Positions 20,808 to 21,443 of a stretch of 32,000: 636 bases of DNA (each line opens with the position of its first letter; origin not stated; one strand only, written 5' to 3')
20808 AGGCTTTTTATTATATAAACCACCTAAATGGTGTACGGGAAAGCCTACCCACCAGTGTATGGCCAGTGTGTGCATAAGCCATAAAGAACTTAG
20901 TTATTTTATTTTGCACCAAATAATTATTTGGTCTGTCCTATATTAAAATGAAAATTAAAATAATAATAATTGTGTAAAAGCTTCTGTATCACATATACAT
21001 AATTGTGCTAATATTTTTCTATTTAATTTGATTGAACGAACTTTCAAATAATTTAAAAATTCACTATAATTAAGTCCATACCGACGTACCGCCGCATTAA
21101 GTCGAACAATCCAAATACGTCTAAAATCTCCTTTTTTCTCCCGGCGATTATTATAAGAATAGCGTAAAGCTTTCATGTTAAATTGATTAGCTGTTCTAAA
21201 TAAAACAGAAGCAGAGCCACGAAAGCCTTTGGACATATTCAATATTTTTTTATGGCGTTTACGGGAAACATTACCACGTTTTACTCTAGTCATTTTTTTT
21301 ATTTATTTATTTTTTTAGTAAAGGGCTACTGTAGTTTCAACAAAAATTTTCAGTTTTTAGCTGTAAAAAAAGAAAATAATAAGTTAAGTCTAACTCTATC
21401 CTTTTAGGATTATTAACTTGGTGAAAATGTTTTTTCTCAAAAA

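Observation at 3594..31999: One 15-nt core at the tip of many different CCGG-closed stems: a nested, modular hairpin system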

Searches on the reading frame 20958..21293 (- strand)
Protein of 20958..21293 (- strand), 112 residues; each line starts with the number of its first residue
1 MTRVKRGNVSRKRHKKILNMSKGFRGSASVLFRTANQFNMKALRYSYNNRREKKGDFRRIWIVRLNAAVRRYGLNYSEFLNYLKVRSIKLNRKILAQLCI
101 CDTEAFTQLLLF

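Call 14: find_homologous_proteins(query=window:20958-21293:-)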
Query seq(112 aa) (112 aa): 1321 proteins with E <= 0.001 among 1332 candidates; the best 120 are listed.
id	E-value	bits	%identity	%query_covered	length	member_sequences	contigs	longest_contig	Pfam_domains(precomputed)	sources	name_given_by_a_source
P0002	3.1e-65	234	99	100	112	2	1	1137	PF00453.24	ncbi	-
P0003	1.3e-59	216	88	100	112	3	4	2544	PF00453.24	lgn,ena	-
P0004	4.6e-57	208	85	100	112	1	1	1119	PF00453.24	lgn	-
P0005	4.5e-55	202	86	100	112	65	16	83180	PF00453.24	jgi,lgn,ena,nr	jgi:large subunit ribosomal protein L20|nr:ribosomal protein L20 [Protosiphon botryoides]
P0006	8.7e-55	201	85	100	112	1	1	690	PF00453.24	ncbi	-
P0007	3.8e-54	199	87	100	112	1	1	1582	PF00453.24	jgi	jgi:large subunit ribosomal protein L20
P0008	1.7e-53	197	81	100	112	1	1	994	PF00453.24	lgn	-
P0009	5.9e-53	195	84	100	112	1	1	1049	PF00453.24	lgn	-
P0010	1.1e-52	194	81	100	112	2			PF00453.24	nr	nr:ribosomal protein L20 [Desmotetra delicata]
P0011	2.0e-52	193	81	100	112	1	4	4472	PF00453.24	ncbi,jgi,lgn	jgi:large subunit ribosomal protein L20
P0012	2.0e-52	193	83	100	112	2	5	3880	PF00453.24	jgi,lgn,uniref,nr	jgi:large subunit ribosomal protein L20|uniref:50S ribosomal protein L20 n=1 Tax=Chlamydomonas leios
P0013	2.5e-52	193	83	100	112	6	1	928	PF00453.24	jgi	-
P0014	3.5e-52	192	83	100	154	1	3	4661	PF00453.24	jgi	jgi:large subunit ribosomal protein L20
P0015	4.4e-52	192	81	99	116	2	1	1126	PF00453.24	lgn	-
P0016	5.9e-52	192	82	100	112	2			PF00453.24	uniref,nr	uniref:Large ribosomal subunit protein bL20c n=1 Tax=Chlamydomonas applanata TaxID=35704 RepID=A0A0S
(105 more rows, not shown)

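Call 15: find_encoding_contigs(protein=window:20958-21293:-, flank=10000)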
Protein seq(112 aa) (112 aa): 1 contig read that carries it; 1 place shown.
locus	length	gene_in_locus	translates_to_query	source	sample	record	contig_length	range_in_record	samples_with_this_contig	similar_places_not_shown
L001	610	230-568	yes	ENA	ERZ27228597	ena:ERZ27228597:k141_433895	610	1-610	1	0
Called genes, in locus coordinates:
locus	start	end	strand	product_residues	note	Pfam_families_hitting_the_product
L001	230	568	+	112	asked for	PF00453:Ribosomal_L20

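Call 48: find_encoding_contigs(protein=P0005, flank=10000, max_places=3)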
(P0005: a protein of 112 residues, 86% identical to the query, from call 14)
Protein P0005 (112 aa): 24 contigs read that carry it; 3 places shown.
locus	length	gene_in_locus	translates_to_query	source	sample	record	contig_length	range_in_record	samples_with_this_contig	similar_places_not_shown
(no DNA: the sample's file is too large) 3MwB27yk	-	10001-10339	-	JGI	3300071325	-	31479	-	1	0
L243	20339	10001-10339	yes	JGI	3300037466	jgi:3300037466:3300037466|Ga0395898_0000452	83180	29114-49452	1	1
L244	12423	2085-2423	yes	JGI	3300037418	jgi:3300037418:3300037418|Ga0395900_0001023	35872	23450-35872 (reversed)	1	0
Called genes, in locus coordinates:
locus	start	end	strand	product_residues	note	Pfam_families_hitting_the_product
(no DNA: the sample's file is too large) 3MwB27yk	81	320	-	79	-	-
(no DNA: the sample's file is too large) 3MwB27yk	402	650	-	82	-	-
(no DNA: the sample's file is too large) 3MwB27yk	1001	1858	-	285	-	PF01541:GIY-YIG (weak)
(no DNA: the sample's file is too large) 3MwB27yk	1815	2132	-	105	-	PF00124:Photo_RC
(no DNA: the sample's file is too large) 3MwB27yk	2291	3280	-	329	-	-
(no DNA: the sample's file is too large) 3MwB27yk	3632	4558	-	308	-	-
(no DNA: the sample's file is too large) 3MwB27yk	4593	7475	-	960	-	PF00078:RVT_1, PF01348:Intron_maturas2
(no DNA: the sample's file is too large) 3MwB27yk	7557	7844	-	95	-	-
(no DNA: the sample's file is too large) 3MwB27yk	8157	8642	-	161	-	PF00124:Photo_RC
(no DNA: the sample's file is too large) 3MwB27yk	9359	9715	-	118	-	-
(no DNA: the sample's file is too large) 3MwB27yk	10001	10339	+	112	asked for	PF00453:Ribosomal_L20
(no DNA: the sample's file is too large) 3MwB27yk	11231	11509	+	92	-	-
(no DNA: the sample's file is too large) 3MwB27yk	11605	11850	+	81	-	PF12797:Fer4_2 (faint), PF12837:Fer4_6 (faint), PF13237:Fer4_10 (weak), PF14697:Fer4_21, PF00037:Fer4 (weak), PF12838:Fer4_7, PF13187:Fer4_9 (weak), PF00037:Fer4 (weak), +5 more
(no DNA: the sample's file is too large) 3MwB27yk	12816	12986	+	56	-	PF00142:Fer4_NifH, PF01656:CbiA, PF02374:ArsA_ATPase, PF10609:ParA (weak), PF13614:AAA_31, PF09140:MipZ (weak)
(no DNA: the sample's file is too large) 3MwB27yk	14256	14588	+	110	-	PF00142:Fer4_NifH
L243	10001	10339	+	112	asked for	PF00453:Ribosomal_L20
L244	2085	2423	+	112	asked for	PF00453:Ribosomal_L20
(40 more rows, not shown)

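Call 49: find_encoding_contigs(protein=P0003, flank=10000, max_places=4)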
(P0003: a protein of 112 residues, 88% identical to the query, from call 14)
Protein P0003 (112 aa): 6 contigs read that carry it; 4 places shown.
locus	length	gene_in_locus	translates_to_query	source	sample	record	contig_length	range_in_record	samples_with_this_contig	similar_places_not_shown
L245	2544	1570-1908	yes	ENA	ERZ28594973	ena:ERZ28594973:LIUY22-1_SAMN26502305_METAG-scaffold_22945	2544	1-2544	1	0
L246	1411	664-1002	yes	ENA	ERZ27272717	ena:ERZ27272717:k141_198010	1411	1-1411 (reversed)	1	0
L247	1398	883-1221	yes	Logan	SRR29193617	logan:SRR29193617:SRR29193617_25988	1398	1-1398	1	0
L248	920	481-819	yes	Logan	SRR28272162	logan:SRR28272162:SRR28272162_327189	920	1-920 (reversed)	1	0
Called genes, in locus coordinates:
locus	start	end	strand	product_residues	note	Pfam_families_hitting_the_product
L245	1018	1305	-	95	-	-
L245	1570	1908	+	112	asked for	PF00453:Ribosomal_L20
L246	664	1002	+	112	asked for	PF00453:Ribosomal_L20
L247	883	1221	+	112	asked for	PF00453:Ribosomal_L20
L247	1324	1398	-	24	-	?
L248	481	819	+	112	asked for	PF00453:Ribosomal_L20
